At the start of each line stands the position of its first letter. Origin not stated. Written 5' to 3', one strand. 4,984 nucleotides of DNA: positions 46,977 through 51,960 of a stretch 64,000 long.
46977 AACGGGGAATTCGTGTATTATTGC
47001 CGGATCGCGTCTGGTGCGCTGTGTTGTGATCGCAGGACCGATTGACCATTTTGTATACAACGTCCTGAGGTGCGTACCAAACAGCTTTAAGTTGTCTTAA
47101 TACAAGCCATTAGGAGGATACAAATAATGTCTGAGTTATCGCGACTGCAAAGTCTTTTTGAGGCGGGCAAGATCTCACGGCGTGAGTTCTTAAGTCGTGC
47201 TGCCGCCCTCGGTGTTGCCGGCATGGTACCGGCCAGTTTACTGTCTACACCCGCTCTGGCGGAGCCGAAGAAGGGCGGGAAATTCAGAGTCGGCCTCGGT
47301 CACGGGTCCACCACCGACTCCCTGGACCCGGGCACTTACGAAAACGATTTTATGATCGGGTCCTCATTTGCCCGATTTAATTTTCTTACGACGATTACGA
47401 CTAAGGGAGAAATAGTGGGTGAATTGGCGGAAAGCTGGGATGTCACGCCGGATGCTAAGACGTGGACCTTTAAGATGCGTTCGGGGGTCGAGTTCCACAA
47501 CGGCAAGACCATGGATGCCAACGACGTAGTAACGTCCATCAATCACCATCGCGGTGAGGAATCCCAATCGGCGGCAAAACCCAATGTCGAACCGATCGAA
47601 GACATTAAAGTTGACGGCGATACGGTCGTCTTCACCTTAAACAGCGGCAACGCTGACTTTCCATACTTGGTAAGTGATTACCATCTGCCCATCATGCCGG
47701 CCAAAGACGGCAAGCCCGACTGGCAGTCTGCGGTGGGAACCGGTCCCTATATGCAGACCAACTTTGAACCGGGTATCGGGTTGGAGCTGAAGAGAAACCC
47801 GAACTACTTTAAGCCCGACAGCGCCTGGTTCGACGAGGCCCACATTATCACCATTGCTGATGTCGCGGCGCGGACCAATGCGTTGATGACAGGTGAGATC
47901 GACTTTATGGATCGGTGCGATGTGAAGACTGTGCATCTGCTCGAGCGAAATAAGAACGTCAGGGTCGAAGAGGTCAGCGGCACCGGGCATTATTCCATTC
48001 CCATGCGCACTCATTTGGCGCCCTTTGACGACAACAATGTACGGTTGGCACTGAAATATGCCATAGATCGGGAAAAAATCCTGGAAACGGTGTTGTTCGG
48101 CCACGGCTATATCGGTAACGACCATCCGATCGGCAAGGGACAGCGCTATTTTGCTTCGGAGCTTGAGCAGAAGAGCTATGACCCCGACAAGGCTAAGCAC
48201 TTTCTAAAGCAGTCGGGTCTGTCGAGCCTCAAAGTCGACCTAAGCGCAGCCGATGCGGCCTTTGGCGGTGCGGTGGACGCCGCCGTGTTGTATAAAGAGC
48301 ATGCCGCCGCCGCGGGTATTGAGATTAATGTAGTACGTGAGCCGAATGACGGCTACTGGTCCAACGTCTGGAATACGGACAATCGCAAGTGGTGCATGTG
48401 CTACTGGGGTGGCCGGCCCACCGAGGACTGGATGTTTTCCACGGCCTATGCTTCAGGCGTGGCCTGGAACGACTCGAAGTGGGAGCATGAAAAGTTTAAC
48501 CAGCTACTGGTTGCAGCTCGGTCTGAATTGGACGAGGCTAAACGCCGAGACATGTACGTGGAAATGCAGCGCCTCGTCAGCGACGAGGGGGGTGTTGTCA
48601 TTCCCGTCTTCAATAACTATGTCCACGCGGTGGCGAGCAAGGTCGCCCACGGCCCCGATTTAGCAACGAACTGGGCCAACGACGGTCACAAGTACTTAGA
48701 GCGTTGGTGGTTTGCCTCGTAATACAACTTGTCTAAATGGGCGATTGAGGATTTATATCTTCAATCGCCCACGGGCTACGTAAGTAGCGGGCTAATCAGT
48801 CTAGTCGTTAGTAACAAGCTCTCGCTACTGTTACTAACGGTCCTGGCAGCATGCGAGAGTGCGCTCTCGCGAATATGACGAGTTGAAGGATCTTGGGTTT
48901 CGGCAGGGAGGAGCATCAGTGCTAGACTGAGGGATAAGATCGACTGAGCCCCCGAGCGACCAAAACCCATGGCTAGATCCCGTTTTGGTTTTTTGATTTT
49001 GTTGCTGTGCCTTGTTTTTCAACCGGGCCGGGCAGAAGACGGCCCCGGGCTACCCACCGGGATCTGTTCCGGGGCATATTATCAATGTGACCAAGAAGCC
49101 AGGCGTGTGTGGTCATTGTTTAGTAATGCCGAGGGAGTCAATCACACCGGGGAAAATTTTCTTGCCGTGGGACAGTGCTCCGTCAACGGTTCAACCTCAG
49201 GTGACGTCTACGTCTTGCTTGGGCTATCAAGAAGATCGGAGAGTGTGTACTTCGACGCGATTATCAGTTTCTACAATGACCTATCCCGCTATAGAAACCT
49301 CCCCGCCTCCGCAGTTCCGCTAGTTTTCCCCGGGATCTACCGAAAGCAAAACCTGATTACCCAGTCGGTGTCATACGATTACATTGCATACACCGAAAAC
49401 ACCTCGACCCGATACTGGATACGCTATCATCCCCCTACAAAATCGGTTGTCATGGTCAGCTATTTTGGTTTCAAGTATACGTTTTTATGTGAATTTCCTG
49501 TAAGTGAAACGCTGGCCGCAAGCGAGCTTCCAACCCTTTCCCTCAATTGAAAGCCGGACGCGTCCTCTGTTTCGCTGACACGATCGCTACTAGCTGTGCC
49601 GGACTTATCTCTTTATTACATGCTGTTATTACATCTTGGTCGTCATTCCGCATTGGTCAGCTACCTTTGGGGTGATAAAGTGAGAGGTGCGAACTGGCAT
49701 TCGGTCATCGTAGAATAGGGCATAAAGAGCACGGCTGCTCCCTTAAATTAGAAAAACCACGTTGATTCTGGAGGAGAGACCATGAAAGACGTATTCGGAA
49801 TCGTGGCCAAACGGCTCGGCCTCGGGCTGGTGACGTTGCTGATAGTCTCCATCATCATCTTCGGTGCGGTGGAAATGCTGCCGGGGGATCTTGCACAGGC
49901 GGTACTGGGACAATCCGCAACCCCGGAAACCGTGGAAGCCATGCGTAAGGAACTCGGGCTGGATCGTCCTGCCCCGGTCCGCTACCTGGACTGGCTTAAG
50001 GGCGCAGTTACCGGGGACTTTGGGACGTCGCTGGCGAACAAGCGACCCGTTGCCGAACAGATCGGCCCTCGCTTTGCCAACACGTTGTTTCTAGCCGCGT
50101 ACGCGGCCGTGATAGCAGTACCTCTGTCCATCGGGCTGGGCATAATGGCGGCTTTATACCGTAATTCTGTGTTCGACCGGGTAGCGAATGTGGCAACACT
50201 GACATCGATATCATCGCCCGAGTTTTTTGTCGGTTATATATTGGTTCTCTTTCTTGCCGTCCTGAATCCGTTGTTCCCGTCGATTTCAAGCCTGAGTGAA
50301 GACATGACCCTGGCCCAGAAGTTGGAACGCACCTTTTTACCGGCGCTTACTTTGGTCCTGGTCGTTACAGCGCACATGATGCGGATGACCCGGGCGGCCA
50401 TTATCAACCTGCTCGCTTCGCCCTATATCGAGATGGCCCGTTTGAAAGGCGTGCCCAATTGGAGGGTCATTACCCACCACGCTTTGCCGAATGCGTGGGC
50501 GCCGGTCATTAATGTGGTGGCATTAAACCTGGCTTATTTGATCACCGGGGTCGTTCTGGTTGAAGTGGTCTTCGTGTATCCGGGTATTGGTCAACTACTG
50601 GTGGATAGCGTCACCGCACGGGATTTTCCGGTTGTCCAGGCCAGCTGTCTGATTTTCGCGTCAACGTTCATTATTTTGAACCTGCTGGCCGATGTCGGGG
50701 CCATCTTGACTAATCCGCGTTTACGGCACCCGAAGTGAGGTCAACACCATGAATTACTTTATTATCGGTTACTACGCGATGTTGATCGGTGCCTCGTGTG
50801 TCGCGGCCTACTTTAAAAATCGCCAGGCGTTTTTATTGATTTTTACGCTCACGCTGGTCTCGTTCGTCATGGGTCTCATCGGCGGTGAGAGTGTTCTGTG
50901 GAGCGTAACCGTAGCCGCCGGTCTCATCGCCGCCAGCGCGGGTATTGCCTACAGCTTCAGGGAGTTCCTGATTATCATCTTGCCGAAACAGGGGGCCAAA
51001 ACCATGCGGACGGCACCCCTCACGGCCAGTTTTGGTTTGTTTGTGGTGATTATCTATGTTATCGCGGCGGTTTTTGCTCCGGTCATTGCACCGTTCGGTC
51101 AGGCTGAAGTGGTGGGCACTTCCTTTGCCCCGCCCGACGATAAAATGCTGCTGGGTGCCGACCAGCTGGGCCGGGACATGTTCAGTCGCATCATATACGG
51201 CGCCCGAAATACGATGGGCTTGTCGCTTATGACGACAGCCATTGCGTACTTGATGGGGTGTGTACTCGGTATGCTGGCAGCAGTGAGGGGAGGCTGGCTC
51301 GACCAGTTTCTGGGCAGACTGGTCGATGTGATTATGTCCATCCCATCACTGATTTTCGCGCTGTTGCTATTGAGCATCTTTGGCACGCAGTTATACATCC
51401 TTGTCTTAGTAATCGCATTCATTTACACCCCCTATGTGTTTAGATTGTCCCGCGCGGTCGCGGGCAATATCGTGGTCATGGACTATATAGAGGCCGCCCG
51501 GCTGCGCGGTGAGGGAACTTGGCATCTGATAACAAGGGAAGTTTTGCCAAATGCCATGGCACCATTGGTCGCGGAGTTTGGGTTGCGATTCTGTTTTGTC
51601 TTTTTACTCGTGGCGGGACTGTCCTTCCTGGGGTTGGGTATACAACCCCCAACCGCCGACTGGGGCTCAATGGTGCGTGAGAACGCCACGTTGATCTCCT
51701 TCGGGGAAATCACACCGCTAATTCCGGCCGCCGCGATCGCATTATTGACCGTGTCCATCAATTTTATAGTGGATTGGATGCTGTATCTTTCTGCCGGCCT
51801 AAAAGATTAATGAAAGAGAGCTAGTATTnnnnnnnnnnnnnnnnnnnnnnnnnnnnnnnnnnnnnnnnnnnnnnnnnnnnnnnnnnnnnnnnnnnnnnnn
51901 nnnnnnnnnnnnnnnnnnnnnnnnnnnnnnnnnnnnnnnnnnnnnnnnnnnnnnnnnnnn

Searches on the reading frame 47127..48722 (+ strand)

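Call 44: search_protein_families(library=pfam, proteins=[window:47127-48722:+], max_evalue=0.00001)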
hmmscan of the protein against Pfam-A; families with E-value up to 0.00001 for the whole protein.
window:47127-48722:+ (531 aa): 1 family
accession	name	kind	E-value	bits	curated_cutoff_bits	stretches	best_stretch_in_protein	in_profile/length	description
PF00496.27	SBP_bac_5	-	2.1e-72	244.7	32.4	1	95-447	1-366/368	Bacterial extracellular solute-binding proteins, family 5 Middle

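Call 94: search_protein_families(library=ncbifam, proteins=[window:47127-48722:+], max_evalue=0.00001)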
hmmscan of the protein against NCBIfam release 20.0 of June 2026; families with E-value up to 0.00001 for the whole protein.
window:47127-48722:+ (531 aa): 12 families
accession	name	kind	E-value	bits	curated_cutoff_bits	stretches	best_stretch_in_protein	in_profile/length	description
NF045468.1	Opp5A_nikA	equivalog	1.4e-45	155.8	600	1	85-507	46-470/488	nickel ABC transporter substrate-binding protein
NF045467.1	Opp4A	equivalog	4.1e-32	111.1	650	2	200-366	205-381/556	oligopeptide ABC transporter substrate-binding protein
TIGR02294.1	nickel_nikA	equivalog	7.2e-31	107.3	393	1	64-365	17-327/501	nickel ABC transporter substrate-binding protein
NF043070.1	DppA_dipep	equivalog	4.7e-27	94.7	1005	1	80-494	57-504/535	dipeptide ABC transporter periplasmic-binding protein DppA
NF011942.0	PRK15413.1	equivalog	1.4e-25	90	594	1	55-499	30-486/512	glutathione ABC transporter substrate-binding protein GsiB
NF011689.0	PRK15109.1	equivalog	2.7e-24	85.8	560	1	96-489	79-503/547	ABC transporter substrate-binding protein SapA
TIGR04028.1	SBP_KPN_01854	hypoth_equivalog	2.7e-21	75.7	468.5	1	99-366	47-332/509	TIGR04028 family ABC transporter substrate-binding protein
NF047575.1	opine_bind_CntA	exception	7.1e-21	74.3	800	1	92-366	73-361/535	staphylopine-dependent metal ABC transporter substrate-binding lipoprotein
NF011684.0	PRK15104.1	equivalog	4.9e-19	68.4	947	2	201-501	210-514/543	oligopeptide ABC transporter substrate-binding protein OppA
NF010149.0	PRK13626.1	equivalog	1.9e-09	36.8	476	1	84-251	151-312/552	HTH-type transcriptional regulator SgrR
NF007287.0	PRK09755.1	equivalog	2.2e-07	30.1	1098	0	61-138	41-118/535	ABC transporter substrate-binding protein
NF043077.1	MMSYN1_0169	equivalog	1.4e-06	27.1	650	0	193-235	308-350/896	oligopeptide ABC transporter substrate-binding protein OppA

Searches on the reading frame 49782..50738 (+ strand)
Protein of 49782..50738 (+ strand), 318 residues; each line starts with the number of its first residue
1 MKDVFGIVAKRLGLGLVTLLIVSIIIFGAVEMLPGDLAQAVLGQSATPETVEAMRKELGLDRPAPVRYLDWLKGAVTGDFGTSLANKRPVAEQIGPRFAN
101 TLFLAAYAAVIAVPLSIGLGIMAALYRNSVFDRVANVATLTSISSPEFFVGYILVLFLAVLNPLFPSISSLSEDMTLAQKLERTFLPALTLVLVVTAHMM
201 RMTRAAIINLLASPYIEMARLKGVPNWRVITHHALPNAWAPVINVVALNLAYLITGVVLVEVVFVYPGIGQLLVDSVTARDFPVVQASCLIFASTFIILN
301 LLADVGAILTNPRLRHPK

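Call 93: search_protein_families(library=pfam, proteins=[window:49782-50738:+], max_evalue=0.00001)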
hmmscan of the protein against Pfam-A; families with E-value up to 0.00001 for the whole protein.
window:49782-50738:+ (318 aa): 2 families
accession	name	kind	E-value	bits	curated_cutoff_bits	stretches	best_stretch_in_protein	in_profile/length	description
PF00528.27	BPD_transp_1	-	7.2e-34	117.6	26.4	1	117-315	2-183/184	Binding-protein-dependent transport system inner membrane component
PF19300.4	BPD_transp_1_N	-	3.4e-14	53.4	23.8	1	8-101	5-110/114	Binding-prot-dependent transport system membrane comp, N-term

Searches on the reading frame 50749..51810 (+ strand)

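Call 93: search_protein_families(library=pfam, proteins=[window:50749-51810:+], max_evalue=0.00001)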
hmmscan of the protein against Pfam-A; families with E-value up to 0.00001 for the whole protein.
window:50749-51810:+ (353 aa): 1 family
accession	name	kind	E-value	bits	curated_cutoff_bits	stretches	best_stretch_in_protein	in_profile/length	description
PF00528.27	BPD_transp_1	-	4.1e-32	111.8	26.4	1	170-347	1-177/184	Binding-protein-dependent transport system inner membrane component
